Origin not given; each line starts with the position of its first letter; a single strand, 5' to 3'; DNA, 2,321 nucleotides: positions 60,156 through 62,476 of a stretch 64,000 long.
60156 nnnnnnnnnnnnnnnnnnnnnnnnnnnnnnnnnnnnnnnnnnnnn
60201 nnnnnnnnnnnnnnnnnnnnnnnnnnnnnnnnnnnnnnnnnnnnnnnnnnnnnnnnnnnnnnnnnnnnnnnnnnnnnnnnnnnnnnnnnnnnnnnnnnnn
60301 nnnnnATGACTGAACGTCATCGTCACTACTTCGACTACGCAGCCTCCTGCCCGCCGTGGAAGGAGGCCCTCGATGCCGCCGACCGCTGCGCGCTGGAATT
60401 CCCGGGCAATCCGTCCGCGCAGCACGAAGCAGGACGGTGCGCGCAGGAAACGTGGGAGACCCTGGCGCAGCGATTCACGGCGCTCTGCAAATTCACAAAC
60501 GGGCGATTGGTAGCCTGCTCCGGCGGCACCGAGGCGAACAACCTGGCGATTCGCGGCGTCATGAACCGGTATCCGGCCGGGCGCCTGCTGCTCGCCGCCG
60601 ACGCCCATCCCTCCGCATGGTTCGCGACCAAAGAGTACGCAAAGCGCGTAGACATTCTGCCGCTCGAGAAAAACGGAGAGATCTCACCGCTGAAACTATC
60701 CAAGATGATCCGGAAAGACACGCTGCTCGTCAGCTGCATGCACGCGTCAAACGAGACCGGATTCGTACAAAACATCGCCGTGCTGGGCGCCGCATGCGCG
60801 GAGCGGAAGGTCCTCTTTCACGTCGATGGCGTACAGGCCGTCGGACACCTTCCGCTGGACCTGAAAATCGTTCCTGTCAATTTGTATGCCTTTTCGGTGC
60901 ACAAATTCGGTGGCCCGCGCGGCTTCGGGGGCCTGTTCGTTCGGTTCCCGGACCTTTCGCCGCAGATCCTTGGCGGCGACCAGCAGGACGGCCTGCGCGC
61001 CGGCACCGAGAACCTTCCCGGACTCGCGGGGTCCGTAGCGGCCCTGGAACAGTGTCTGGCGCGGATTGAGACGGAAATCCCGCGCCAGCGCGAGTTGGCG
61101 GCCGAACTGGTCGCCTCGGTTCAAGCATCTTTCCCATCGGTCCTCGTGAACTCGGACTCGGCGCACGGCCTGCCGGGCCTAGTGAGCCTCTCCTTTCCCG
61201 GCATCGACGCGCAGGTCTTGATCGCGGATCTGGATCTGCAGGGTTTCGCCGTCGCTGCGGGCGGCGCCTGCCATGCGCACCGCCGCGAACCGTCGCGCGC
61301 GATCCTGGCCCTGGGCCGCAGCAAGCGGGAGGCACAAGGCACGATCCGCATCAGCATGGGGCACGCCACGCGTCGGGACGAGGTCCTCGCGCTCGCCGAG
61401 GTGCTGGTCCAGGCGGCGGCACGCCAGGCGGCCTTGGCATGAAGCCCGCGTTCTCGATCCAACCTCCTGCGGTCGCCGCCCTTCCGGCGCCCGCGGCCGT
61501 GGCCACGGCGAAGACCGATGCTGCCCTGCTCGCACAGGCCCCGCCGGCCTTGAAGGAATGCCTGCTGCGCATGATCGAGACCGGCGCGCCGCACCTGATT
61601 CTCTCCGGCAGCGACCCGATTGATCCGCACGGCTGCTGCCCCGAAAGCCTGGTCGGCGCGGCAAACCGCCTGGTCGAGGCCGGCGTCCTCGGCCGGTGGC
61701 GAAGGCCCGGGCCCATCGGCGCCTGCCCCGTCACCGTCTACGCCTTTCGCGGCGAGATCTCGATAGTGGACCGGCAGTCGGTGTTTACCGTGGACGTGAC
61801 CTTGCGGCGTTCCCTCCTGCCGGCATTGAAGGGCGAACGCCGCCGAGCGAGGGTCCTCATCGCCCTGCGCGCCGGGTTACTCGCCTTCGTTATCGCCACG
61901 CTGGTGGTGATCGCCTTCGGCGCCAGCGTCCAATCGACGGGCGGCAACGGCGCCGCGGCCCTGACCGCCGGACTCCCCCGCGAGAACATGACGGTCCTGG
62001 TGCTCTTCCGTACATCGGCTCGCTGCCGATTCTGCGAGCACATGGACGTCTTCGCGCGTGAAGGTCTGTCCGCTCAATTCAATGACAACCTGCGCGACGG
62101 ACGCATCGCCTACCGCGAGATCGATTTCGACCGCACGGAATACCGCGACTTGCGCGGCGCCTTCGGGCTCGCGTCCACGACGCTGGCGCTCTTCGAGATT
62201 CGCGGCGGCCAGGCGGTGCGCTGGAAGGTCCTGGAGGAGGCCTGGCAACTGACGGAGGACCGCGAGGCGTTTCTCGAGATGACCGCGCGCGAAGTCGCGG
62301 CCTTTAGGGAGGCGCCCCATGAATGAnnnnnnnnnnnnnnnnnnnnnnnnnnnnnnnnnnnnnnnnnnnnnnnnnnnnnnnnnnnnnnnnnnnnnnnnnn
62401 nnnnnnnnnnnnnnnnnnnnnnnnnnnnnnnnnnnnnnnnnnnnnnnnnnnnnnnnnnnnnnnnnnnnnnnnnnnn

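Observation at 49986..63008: Eleven-gene translationally coupled operon joining periplasmic beta-propellers, a NapGH-like FeS relay, a Stn/Bfu-type flavoprotein, NifS and a thiol relay (Trx-like plus CcdA)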

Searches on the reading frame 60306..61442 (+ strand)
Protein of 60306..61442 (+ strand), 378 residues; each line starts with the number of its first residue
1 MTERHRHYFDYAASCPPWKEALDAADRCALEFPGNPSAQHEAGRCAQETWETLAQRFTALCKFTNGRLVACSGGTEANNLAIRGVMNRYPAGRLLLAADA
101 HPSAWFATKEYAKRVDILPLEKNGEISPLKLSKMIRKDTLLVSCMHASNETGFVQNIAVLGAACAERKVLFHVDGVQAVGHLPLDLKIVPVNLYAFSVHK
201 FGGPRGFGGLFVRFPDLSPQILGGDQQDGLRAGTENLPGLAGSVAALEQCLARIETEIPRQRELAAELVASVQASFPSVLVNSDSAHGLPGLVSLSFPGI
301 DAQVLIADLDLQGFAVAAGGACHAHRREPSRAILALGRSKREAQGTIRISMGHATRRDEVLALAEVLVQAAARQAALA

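Call 3: search_protein_families(library=pfam, proteins=[window:60306-61442:+], max_evalue=0.01)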
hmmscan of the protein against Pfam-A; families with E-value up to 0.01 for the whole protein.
window:60306-61442:+ (378 aa): 1 family
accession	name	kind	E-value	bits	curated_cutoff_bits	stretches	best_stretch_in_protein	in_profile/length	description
PF00266.25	Aminotran_5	-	6.5e-50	170.6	21.5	1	7-363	1-371/371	Aminotransferase class-V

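Call 4: search_protein_families(library=ncbifam, proteins=[window:60306-61442:+], max_evalue=0.01)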
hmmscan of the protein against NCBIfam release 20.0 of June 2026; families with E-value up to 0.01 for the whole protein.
window:60306-61442:+ (378 aa): 18 families
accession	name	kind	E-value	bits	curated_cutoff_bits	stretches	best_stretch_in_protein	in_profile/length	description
TIGR03402.1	FeS_nifS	equivalog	1.3e-71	241.4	530.75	1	8-373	2-372/379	cysteine desulfurase NifS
NF002806.0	PRK02948.1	subfamily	3.6e-64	217.1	304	1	8-369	3-370/381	IscS subfamily cysteine desulfurase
NF010611.0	PRK14012.1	equivalog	1.8e-60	205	548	1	8-372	8-380/406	IscS subfamily cysteine desulfurase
TIGR02006.1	IscS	equivalog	1.6e-59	201.9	643.2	1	8-373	6-377/402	IscS subfamily cysteine desulfurase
TIGR03235.1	DNA_S_dndA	equivalog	3.2e-55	187.9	480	1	8-351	1-353/353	cysteine desulfurase DndA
TIGR03403.1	nifS_epsilon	equivalog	4.3e-51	173.9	587.7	1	33-376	27-378/382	NifS family cysteine desulfurase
TIGR01979.1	sufS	subfamily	8.7e-25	87.4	475.1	1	5-368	18-396/403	SufS family cysteine desulfurase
TIGR01977.1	am_tr_V_EF2568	hypoth_equivalog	7.3e-24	84.5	377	1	8-368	2-374/376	cysteine desulfurase family protein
NF008126.0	PRK10874.1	equivalog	7.3e-15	55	607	1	8-212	22-234/401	cysteine desulfurase CsdA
TIGR01976.1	am_tr_V_VC1184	hypoth_equivalog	8e-15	55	352.35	1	99-274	117-296/401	cysteine desulfurase-like protein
TIGR03392.1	FeS_syn_CsdA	equivalog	4.5e-14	52.4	493.6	1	39-212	51-231/398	cysteine desulfurase CsdA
NF006791.0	PRK09295.1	equivalog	4.4e-13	49.1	661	1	67-213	87-239/406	cysteine desulfurase SufS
NF041166.1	f2_encap_cargo1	exception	5.4e-12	45.6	800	1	110-213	358-461/623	family 2A encapsulin nanocompartment cargo protein cysteine desulfurase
NF040779.1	Sec_lyase_SclA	exception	8.7e-11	41.3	525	1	114-360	112-366/378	selenocysteine lyase SclA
TIGR04343.1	egtE_PLP_lyase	equivalog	8.3e-10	38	400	1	114-217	118-219/370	ergothioneine biosynthesis PLP-dependent enzyme EgtE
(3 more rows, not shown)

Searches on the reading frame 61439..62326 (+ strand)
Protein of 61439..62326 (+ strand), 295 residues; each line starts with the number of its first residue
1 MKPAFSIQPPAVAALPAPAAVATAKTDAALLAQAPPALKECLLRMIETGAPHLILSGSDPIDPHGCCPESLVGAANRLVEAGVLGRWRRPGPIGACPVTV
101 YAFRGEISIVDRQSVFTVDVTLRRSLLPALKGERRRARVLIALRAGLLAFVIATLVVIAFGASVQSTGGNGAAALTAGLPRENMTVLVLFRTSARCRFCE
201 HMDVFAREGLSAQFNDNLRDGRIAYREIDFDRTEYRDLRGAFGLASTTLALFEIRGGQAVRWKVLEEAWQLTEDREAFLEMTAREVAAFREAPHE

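Call 3: search_protein_families(library=pfam, proteins=[window:61439-62326:+], max_evalue=0.01)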
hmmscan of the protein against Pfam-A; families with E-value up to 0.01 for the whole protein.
window:61439-62326:+ (295 aa): 0 families

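Call 4: search_protein_families(library=ncbifam, proteins=[window:61439-62326:+], max_evalue=0.01)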
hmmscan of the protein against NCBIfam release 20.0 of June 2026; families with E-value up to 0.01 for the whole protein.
window:61439-62326:+ (295 aa): 2 families
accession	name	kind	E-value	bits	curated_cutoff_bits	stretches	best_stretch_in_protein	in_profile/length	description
NF040494.1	nitrored_ArsF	subfamily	8.8e-15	55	60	1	187-287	3-104/106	nitrophenyl compound nitroreductase subunit ArsF family protein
NF047929.1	ABC_B6_perm_2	equivalog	0.00073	18.8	400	1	125-209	173-255/337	putative B6 ABC transporter permease subunit 2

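Call 56: find_homologous_proteins(query=window:61439-62326:+, max_evalue=0.001)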
Query window:61439-62326:+ (295 aa): 5 proteins with E <= 0.001 among 8000 candidates.
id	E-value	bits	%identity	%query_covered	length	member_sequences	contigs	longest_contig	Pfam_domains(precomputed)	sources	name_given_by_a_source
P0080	6.2e-145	500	77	100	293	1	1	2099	-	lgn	-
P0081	3.0e-144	498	77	100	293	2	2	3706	-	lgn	-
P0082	2.1e-139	482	75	100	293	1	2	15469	-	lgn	-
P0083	6.3e-114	398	67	91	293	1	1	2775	-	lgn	-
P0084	6.1e-112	392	99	63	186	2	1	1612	-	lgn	-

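Call 77: search_protein_families(library=pfam, proteins=[window:61439-62326:+], max_evalue=10)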
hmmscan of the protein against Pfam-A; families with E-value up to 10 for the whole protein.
window:61439-62326:+ (295 aa): 0 families
